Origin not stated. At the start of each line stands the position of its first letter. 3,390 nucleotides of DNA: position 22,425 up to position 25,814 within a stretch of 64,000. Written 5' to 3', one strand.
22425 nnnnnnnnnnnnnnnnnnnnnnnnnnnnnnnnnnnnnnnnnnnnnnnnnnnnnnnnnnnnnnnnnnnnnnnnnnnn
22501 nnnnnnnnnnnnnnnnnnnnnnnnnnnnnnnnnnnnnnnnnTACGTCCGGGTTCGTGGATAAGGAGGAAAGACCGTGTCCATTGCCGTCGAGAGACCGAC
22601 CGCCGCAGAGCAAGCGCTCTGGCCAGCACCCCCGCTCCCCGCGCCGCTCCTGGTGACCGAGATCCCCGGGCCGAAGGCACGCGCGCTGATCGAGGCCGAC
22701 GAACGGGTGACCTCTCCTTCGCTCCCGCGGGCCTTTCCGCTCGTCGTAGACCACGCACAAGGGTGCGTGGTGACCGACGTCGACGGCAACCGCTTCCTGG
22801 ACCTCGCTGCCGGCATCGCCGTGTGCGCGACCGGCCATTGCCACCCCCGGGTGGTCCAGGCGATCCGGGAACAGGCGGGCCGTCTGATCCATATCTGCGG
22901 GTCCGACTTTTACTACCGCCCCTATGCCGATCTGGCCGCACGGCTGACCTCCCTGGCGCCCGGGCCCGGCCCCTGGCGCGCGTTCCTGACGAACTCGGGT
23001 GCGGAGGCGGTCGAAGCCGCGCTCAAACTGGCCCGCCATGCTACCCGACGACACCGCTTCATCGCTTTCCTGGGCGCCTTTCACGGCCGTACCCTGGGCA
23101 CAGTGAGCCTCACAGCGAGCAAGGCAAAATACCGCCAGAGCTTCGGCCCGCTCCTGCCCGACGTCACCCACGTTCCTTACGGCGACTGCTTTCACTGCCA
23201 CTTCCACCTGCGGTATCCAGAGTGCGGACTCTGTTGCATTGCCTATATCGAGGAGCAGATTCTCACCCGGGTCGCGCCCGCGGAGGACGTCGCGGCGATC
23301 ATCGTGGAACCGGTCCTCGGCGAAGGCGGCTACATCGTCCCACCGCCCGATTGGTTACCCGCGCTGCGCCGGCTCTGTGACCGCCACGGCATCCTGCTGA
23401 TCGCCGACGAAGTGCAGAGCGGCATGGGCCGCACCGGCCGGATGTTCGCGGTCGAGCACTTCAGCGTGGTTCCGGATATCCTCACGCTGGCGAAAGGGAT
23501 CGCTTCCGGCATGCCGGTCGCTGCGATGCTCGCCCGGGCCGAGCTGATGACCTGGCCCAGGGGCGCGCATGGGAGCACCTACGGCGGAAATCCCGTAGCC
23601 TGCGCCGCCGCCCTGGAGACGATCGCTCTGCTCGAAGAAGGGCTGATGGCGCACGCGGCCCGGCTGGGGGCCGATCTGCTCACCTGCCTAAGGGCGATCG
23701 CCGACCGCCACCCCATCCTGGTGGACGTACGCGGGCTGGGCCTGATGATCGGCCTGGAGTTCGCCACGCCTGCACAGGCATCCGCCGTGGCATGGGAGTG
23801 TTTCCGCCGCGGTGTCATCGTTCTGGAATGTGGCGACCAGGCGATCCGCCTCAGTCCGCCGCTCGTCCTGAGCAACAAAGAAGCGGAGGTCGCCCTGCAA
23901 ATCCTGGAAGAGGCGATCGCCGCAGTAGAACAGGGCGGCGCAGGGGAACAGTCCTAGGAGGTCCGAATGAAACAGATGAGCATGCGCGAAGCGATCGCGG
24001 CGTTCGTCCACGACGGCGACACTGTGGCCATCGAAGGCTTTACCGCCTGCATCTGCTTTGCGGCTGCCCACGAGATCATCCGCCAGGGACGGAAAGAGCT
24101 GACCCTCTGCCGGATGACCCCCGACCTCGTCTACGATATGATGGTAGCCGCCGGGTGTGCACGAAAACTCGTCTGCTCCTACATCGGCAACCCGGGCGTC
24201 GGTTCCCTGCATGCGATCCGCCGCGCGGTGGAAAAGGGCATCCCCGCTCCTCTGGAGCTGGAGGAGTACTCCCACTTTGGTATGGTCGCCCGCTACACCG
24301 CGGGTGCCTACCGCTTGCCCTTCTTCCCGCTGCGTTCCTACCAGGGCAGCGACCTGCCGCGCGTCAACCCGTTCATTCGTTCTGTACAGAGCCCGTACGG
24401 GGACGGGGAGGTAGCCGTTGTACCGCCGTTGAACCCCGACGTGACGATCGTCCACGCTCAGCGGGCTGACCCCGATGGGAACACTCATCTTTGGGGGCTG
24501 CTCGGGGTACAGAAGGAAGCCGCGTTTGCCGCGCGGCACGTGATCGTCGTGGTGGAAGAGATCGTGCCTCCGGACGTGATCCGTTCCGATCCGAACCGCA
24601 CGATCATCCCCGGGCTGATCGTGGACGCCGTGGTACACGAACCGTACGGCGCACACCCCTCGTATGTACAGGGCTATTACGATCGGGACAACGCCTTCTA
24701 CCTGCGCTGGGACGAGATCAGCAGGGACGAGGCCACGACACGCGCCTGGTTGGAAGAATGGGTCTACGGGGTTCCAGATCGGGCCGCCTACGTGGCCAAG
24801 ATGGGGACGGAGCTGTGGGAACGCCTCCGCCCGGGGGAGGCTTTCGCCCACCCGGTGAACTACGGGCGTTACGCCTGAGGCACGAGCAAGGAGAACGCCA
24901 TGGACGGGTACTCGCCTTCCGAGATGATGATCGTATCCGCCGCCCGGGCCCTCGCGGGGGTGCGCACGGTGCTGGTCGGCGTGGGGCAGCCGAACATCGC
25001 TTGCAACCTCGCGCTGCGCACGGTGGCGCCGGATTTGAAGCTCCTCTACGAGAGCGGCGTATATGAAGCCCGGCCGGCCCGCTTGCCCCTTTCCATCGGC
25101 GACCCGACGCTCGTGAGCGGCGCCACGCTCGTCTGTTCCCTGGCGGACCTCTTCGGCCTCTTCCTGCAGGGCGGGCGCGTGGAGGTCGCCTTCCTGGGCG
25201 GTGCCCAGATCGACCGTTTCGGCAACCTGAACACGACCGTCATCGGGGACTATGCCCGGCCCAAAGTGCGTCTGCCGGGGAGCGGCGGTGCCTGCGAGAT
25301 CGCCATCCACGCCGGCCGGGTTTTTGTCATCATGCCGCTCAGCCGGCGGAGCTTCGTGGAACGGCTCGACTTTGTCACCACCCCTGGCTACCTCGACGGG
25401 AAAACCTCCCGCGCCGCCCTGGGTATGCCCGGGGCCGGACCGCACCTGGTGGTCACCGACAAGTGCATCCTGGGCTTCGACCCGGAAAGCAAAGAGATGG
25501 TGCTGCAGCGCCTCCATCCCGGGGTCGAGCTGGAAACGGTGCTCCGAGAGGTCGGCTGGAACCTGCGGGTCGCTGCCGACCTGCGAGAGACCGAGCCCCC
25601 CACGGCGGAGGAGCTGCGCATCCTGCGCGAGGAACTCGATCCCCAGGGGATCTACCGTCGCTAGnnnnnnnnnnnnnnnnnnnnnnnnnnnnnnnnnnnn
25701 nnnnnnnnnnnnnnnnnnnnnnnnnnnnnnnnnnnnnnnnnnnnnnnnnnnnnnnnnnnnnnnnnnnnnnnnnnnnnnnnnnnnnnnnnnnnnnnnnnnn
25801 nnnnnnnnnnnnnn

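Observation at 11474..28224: Extended catabolic neighbourhood around the MttB operon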

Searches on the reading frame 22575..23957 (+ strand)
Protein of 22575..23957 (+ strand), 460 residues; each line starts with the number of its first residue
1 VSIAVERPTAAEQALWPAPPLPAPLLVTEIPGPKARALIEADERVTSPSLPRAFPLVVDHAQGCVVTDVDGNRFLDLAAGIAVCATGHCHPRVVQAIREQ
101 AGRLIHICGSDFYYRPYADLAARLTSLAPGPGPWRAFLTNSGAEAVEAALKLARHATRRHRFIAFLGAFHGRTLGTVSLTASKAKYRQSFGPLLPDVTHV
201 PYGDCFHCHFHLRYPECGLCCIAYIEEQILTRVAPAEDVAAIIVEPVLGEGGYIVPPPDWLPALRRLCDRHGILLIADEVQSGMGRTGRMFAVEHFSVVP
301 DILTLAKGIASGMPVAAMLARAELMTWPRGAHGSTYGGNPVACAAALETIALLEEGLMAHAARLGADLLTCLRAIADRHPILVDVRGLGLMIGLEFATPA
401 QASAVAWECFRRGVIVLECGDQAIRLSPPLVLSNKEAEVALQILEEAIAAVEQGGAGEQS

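Call 7: search_protein_families(library=pfam, proteins=[window:22575-23957:+])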
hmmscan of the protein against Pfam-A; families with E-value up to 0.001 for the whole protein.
window:22575-23957:+ (460 aa): 1 family
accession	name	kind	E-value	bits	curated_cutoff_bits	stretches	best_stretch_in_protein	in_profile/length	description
PF00202.27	Aminotran_3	-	1.1e-124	416.6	30.5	1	54-448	9-403/403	Aminotransferase class-III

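Call 9: search_protein_families(library=ncbifam, proteins=[window:22575-23957:+], max_evalue=0.00001)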
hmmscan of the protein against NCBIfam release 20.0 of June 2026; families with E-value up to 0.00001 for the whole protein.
window:22575-23957:+ (460 aa): 69 families (the best 25 are shown)
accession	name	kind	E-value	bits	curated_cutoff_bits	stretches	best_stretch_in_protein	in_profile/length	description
NF004426.0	PRK05769.1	equivalog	2.9e-177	589.9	552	1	24-451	6-440/441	acetyl ornithine aminotransferase family protein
NF005993.0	PRK08117.1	subfamily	6.3e-146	486.4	574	1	37-452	7-431/433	aspartate aminotransferase family protein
NF004714.0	PRK06058.1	subfamily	3.7e-121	404.9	639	1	26-450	14-446/447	4-aminobutyrate--2-oxoglutarate transaminase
NF006228.0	PRK08360.1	equivalog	8.5e-116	387.2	608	1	34-455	2-431/443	aspartate aminotransferase family protein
NF002874.0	PRK03244.1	equivalog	6.4e-113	377.5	457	1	56-452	27-396/399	acetylornithine transaminase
TIGR00707.1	argD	subfamily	1.7e-110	369.5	410.05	1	54-448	9-380/381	acetylornithine/succinylornithine family transaminase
TIGR00700.1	GABAtrnsam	equivalog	2e-109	366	506.65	1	53-449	14-419/420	4-aminobutyrate--2-oxoglutarate transaminase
NF005692.0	PRK07495.1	equivalog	5.9e-107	357.9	724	1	57-453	25-424/425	4-aminobutyrate--2-oxoglutarate transaminase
NF006368.0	PRK08593.1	equivalog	6.6e-103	344.7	570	1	34-454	5-435/448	aspartate aminotransferase family protein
NF005376.0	PRK06918.1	equivalog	6.5e-100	334.6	676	1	28-451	10-444/451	4-aminobutyrate--2-oxoglutarate transaminase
NF002325.0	PRK01278.1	subfamily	2.8e-98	329.1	372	1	54-453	13-391/395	acetylornithine transaminase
NF005985.0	PRK08088.1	equivalog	3.6e-98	329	713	1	50-452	19-425/426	4-aminobutyrate--2-oxoglutarate transaminase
NF002797.0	PRK02936.1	equivalog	4.1e-96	322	496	2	222-450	152-379/385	acetylornithine transaminase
NF049976.1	AmadipTransam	equivalog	9.8e-95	317.9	650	1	45-450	5-414/416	2-aminoadipate transaminase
NF008570.0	PRK11522.1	equivalog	3.5e-93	312.7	612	1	60-452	74-458/464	putrescine aminotransferase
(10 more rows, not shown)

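Call 31: search_solved_structures(query=window:22575-23957:+, max_evalue=1e-60)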
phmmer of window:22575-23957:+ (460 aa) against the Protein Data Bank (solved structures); distinct sequences matched with E-value up to 1e-60: 42.
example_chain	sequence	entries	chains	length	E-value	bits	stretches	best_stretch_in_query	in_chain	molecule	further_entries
7vno_A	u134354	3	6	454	8.2e-116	390.8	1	27-453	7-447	454aa long hypothetical 4-aminobutyrate aminotransferase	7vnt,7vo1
2eo5_A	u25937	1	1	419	1.2e-100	340.8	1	44-451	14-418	419aa long hypothetical aminotransferase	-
4ffc_A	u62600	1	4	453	1.1e-89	304.7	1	26-448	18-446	4-aminobutyrate aminotransferase (GabT)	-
4atp_A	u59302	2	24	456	1.9e-89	303.9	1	30-450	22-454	4-AMINOBUTYRATE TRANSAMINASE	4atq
3r4t_A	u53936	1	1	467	1.8e-88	300.7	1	23-447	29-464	4-aminobutyrate aminotransferase GabT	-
9wqz_A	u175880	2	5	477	3.3e-88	299.8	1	22-450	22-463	Alanine/serine racemase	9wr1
1sf2_A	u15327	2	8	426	1e-87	298.2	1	50-447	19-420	4-aminobutyrate aminotransferase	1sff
1szu_A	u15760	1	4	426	4.1e-87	296.2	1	50-447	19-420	4-aminobutyrate aminotransferase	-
1szk_A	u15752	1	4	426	5.2e-87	295.9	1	50-447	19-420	4-aminobutyrate aminotransferase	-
1szs_A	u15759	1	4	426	8.6e-87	295.1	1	50-447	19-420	4-aminobutyrate aminotransferase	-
3oks_A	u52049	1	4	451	3e-86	293.3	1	24-448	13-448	4-aminobutyrate transaminase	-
3q8n_A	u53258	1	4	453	2.3e-85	290.4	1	26-450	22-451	4-aminobutyrate transaminase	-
4ysn_A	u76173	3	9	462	3.8e-85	289.7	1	34-454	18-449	Putative 4-aminobutyrate aminotransferase | Isoleucine 2-epimerase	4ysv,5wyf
5wya_A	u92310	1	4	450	4.2e-85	289.6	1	35-454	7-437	Isoleucine 2-epimerase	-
5ll2_A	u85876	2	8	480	4.4e-85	289.5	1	34-454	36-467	Isoleucine 2-epimerase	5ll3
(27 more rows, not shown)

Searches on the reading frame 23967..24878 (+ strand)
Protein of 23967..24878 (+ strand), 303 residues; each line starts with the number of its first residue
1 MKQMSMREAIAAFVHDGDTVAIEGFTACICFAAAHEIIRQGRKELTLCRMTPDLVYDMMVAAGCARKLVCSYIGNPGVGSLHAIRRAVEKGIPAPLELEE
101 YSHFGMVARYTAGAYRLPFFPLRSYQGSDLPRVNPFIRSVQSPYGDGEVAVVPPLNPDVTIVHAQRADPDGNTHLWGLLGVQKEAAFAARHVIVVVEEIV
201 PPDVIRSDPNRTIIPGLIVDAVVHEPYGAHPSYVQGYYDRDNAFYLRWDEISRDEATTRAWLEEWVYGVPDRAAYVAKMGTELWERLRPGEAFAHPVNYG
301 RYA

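Call 8: search_protein_families(library=pfam, proteins=[window:23967-24878:+])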
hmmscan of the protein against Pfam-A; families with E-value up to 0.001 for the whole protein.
window:23967-24878:+ (303 aa): 1 family
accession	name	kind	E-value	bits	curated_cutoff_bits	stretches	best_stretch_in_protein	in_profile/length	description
PF01144.29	CoA_trans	-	6.6e-25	88.2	23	1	4-224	2-216/217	Coenzyme A transferase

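Call 10: search_protein_families(library=ncbifam, proteins=[window:23967-24878:+], max_evalue=0.00001)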
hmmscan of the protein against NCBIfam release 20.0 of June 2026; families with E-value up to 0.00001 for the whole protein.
window:23967-24878:+ (303 aa): 2 families
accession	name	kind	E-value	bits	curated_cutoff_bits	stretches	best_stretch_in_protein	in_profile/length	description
TIGR02429.1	pcaI_scoA_fam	subfamily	1.1e-09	38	128.5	1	5-224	8-218/222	3-oxoacid CoA-transferase subunit A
NF007394.0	PRK09920.1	equivalog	1e-06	28.6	315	0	153-224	145-215/219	acetate CoA-transferase subunit alpha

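Call 33: search_solved_structures(query=window:23967-24878:+, max_evalue=0.001)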
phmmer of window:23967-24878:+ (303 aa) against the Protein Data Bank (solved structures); distinct sequences matched with E-value up to 0.001: 9.
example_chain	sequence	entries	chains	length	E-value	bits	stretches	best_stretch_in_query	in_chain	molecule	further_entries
1poi_A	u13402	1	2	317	4.5e-49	170.9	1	2-283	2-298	GLUTACONATE COENZYME A-TRANSFERASE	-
5mzw_A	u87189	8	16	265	6.3e-23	85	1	4-251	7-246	Glutaconate CoA-transferase family, subunit A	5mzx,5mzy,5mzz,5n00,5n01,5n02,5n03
6co6_A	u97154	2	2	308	8.9e-15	58.2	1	15-269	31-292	Probable CoA-transferase alpha subunit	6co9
6coj_A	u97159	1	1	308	1.3e-14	57.7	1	99-269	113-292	Probable CoA-transferase alpha subunit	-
6con_A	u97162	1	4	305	3.3e-12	49.8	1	8-268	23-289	CoA-transferase subunit alpha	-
3cdk_A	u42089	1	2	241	7.6e-06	28.9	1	5-223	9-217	Succinyl-CoA:3-ketoacid-coenzyme A transferase subunit A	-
9cq2_A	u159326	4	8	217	9e-05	25.4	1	151-223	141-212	3-oxoacid CoA-transferase, A subunit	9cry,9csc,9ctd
1k6d_A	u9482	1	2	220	0.00028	23.8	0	2-79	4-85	ACETATE COA-TRANSFERASE ALPHA SUBUNIT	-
5dbn_A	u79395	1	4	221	0.00028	23.8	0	2-79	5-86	Acetate CoA-transferase subunit alpha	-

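Call 46: find_homologous_proteins(query=window:23967-24878:+, max_evalue=1e-20)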
Query window:23967-24878:+ (303 aa): 8000 proteins with E <= 1e-20 among 8000 candidates; the best 120 are listed.
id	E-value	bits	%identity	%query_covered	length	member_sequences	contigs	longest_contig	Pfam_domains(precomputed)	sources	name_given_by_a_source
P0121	4.3e-201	685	97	100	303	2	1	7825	PF01144.30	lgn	-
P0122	1.2e-196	671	95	100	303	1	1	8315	PF01144.30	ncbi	ncbi:MAG: CoA transferase subunit A [Chloroflexia bacterium]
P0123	1.2e-194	664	94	100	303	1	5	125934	PF01144.30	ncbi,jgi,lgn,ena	jgi:glutaconate CoA-transferase subunit A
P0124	5.9e-174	596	84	99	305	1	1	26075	PF01144.30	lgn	-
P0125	6.2e-174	596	84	100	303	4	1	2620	PF01144.30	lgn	-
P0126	5.2e-173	593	85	99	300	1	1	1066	PF01144.30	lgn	-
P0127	5.4e-173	593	85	99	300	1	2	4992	PF01144.30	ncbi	-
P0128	8.6e-173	592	84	99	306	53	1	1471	PF01144.30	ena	-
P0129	1.1e-172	592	85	99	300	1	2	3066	PF01144.30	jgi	-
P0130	1.2e-172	592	85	99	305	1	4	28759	PF01144.30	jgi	jgi:glutaconate CoA-transferase subunit A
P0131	1.5e-172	591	84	99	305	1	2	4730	PF01144.30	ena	-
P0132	2.4e-172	591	85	99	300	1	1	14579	PF01144.30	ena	-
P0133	2.5e-172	591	85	100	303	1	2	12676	PF01144.30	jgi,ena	-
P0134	2.5e-172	591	83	100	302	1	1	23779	PF01144.30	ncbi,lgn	-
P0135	2.7e-172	591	84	99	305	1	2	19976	PF01144.30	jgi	jgi:glutaconate CoA-transferase subunit A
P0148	6.7e-172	589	84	99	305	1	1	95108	PF01144.30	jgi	jgi:glutaconate CoA-transferase subunit A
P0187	6.3e-171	586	84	99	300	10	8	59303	PF01144.30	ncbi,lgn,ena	-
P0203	2.5e-170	584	84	99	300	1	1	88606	PF01144.30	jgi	-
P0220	1.6e-169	581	84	99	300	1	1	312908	PF01144.30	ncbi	-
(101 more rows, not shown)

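Call 47: find_encoding_contigs(protein=P0220, flank=10000, max_places=1)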
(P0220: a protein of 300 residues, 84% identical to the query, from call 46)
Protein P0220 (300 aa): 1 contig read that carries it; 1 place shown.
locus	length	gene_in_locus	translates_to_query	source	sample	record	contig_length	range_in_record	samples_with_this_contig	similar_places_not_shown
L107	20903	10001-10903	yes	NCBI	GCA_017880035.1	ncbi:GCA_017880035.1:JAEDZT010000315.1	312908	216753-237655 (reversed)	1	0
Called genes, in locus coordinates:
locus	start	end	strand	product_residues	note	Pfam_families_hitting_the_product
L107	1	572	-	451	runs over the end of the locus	PF00919:UPF0004, PF04055:Radical_SAM, PF01938:TRAM (weak), PF18693:TRAM_2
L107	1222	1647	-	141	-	PF13366:PDDEXK_3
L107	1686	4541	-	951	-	PF00929:RNase_T, PF00270:DEAD, PF04851:ResIII (weak), PF13307:Helicase_C_2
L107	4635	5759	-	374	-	PF01476:LysM, PF23473:LysM3_LYK4_5 (faint), PF23577:LysM_RLK (faint), PF01476:LysM (weak), PF01551:Peptidase_M23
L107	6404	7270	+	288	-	PF01978:TrmB, PF11495:TrmB_EBD_N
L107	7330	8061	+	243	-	PF00702:Hydrolase, PF13419:HAD_2, PF13242:Hydrolase_like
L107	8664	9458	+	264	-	PF12401:FhaA_N, PF16697:Yop-YscD_cpl, PF00498:FHA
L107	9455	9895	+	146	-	PF16697:Yop-YscD_cpl, PF00498:FHA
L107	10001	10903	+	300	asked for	PF01144:CoA_trans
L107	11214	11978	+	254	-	PF01144:CoA_trans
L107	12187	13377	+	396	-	PF00108:Thiolase_N, PF00109:ketoacyl-synt, PF02803:Thiolase_C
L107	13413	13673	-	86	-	PF02699:YajC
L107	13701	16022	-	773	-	PF00708:Acylphosphatase, PF07503:zf-HYPF, PF01300:Sua5_yciO_yrdC, PF17788:HypF_C, PF22521:HypF_C_2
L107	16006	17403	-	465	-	-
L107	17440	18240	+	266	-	PF02811:PHP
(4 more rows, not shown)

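Call 48: find_encoding_contigs(protein=P0148, flank=10000, max_places=1)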
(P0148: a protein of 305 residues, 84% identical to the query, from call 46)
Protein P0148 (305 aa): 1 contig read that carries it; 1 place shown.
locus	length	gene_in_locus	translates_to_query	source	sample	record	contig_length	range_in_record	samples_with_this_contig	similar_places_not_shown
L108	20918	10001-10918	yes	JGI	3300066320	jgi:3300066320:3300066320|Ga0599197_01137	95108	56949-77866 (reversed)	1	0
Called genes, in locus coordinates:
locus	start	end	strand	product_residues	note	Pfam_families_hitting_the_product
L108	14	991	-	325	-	PF00710:Asparaginase, PF17763:Asparaginase_C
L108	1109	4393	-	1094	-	PF11848:DUF3368 (weak), PF02463:SMC_N, PF13175:AAA_15, PF13476:AAA_23, PF13304:AAA_21 (weak), PF06470:SMC_hinge, PF24161:CCDC39 (weak), PF13304:AAA_21 (weak), +1 more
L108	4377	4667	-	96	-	PF03683:UPF0175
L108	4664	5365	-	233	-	PF01171:ATP_bind_3 (weak)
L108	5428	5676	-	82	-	-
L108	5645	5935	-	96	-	PF04365:BrnT_toxin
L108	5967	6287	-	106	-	-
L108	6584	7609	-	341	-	PF00106:adh_short (faint), PF01073:3Beta_HSD, PF01370:Epimerase, PF02719:Polysacc_synt_2, PF04321:RmlD_sub_bind, PF07993:NAD_binding_4, PF16363:GDP_Man_Dehyd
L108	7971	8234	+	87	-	-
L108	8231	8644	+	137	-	PF01850:PIN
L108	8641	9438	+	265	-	PF12401:FhaA_N, PF16697:Yop-YscD_cpl, PF00498:FHA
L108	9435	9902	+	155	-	PF16697:Yop-YscD_cpl, PF00498:FHA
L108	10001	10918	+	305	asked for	PF01144:CoA_trans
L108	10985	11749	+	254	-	PF01144:CoA_trans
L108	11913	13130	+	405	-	-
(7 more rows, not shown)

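Call 49: find_encoding_contigs(protein=P0203, flank=10000, max_places=1)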
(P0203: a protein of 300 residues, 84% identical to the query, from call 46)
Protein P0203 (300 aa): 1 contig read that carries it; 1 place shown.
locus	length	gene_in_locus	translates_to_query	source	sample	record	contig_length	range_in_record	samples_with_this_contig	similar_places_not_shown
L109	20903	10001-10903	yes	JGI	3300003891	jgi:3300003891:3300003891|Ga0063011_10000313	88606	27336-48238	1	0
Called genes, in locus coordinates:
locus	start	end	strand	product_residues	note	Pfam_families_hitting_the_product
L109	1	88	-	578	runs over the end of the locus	PF01558:POR, PF01855:POR_N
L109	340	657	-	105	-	PF02410:RsfS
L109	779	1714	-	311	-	PF00710:Asparaginase, PF17763:Asparaginase_C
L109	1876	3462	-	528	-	PF06470:SMC_hinge (faint), PF24161:CCDC39 (weak), PF02463:SMC_N, PF13304:AAA_21 (weak)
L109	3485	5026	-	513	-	-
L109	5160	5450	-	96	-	PF03683:UPF0175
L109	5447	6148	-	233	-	PF01171:ATP_bind_3 (weak)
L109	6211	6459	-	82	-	-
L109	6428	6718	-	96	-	PF04365:BrnT_toxin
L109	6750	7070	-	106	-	-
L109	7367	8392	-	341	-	PF00106:adh_short (faint), PF01073:3Beta_HSD, PF01370:Epimerase, PF02719:Polysacc_synt_2, PF04321:RmlD_sub_bind, PF07993:NAD_binding_4, PF16363:GDP_Man_Dehyd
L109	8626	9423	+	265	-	PF12401:FhaA_N, PF16697:Yop-YscD_cpl, PF00498:FHA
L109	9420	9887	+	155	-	PF16697:Yop-YscD_cpl, PF00498:FHA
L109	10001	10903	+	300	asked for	PF01144:CoA_trans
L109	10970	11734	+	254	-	PF01144:CoA_trans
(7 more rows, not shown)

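Call 50: find_encoding_contigs(protein=P0187, flank=10000, max_places=1)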
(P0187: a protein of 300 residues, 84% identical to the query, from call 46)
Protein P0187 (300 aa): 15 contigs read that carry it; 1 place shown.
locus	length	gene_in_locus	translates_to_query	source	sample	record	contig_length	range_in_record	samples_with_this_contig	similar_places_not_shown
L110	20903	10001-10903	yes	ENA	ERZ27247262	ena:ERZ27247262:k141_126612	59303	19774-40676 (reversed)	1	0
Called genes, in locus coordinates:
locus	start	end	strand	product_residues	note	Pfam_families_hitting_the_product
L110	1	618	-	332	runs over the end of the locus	PF00710:Asparaginase, PF17763:Asparaginase_C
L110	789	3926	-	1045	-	PF02463:SMC_N, PF13175:AAA_15, PF13304:AAA_21 (weak), PF13476:AAA_23, PF13555:AAA_29 (faint), PF06470:SMC_hinge, PF24161:CCDC39 (weak), PF13304:AAA_21 (weak)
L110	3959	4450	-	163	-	PF11848:DUF3368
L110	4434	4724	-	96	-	PF03683:UPF0175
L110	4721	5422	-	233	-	PF01171:ATP_bind_3 (weak)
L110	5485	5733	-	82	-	-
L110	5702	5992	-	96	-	PF04365:BrnT_toxin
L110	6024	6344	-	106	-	-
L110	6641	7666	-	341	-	PF00106:adh_short (faint), PF01073:3Beta_HSD, PF01370:Epimerase, PF02719:Polysacc_synt_2, PF04321:RmlD_sub_bind, PF07993:NAD_binding_4, PF16363:GDP_Man_Dehyd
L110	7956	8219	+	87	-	-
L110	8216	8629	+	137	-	PF01850:PIN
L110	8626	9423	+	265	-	PF12401:FhaA_N, PF16697:Yop-YscD_cpl, PF00498:FHA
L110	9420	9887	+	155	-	PF16697:Yop-YscD_cpl, PF00498:FHA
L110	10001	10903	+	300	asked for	PF01144:CoA_trans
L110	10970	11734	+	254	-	PF01144:CoA_trans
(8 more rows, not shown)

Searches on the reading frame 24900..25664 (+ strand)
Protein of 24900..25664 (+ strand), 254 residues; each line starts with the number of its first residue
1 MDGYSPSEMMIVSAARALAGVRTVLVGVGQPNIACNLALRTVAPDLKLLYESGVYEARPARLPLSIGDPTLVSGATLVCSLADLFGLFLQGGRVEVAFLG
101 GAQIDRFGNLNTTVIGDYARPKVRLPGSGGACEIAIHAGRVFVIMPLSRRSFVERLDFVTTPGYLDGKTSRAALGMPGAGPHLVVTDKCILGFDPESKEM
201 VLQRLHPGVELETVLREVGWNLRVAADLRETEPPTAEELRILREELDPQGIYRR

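Call 8: search_protein_families(library=pfam, proteins=[window:24900-25664:+])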
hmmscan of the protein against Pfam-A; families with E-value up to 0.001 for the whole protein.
window:24900-25664:+ (254 aa): 1 family
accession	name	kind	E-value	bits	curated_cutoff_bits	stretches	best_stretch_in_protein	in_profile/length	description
PF01144.29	CoA_trans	-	2.2e-31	109.4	23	1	9-215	3-215/217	Coenzyme A transferase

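Call 10: search_protein_families(library=ncbifam, proteins=[window:24900-25664:+], max_evalue=0.00001)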
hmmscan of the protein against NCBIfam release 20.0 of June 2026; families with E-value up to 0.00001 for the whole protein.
window:24900-25664:+ (254 aa): 1 family
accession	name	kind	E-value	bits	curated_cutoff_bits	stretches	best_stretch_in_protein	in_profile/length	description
TIGR02428.1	pcaJ_scoB_fam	subfamily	7.2e-09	35.3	243.55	1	70-146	73-142/207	3-oxoacid CoA-transferase subunit B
